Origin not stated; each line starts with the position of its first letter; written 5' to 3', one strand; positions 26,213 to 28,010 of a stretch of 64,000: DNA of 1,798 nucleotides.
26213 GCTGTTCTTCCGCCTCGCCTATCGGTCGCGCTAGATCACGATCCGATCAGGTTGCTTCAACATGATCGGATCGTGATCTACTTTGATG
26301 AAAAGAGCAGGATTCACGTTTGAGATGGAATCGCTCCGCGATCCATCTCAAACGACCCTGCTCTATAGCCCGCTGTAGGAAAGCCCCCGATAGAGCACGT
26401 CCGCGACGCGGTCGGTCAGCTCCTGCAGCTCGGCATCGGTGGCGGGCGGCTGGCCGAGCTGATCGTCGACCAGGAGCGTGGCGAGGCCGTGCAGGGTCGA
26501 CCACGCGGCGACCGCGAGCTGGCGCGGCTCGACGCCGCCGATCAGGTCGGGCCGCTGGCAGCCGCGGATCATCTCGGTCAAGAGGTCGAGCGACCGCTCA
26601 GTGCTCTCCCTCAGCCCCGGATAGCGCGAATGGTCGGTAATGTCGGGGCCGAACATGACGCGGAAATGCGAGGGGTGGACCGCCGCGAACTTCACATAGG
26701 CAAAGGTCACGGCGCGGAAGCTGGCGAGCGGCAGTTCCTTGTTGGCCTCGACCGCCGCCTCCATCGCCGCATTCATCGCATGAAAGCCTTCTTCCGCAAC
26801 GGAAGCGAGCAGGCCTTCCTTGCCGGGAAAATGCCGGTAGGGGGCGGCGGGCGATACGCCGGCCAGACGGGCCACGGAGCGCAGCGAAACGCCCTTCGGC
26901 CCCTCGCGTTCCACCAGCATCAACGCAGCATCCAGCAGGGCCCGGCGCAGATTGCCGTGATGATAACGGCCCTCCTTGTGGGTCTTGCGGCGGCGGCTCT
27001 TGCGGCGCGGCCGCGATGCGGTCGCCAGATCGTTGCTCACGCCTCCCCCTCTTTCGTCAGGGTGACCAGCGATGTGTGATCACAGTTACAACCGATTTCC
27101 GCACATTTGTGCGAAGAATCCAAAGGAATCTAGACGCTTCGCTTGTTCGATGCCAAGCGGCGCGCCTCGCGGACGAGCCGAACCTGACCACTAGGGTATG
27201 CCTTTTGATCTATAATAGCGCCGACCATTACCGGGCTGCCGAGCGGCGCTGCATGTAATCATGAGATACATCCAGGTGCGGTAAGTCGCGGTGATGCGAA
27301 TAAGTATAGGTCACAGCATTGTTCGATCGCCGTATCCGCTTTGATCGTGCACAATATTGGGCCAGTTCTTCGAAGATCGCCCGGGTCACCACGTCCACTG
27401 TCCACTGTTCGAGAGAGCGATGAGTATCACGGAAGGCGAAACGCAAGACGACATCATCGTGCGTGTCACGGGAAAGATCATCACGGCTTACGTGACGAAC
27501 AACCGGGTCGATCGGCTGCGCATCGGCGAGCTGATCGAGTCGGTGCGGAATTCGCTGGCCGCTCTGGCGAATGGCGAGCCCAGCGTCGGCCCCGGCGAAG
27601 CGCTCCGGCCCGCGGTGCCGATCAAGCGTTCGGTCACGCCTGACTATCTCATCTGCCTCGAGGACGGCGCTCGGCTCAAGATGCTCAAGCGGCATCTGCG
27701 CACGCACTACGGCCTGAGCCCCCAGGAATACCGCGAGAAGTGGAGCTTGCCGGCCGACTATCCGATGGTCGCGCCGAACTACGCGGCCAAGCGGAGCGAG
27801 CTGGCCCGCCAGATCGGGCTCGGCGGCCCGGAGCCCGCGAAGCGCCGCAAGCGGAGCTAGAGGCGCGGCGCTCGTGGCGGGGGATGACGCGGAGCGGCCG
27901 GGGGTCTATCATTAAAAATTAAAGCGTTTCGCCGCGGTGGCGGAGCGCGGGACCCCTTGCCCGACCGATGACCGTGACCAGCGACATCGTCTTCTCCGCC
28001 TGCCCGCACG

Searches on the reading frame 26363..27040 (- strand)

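Call 94: search_protein_families(library=pfam, proteins=[window:26363-27040:-], max_evalue=0.0001)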
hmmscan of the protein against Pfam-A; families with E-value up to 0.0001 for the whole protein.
window:26363-27040:- (225 aa): 2 families
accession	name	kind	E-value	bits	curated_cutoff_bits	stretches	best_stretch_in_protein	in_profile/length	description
PF13305.11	TetR_C_33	-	8.5e-18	65.3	26.8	1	108-211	1-102/103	Tetracyclin repressor-like, C-terminal domain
PF00440.29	TetR_N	-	1.5e-12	47.5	24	1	35-80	1-46/47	Bacterial regulatory proteins, tetR family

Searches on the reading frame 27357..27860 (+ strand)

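Call 94: search_protein_families(library=pfam, proteins=[window:27357-27860:+], max_evalue=0.0001)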
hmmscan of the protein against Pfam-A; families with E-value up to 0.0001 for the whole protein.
window:27357-27860:+ (167 aa): 1 family
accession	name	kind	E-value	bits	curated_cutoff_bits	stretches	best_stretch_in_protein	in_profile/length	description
PF05443.17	ROS_MUCR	-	2.9e-44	150.5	25.4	1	35-156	3-123/123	ROS/MUCR transcriptional regulator protein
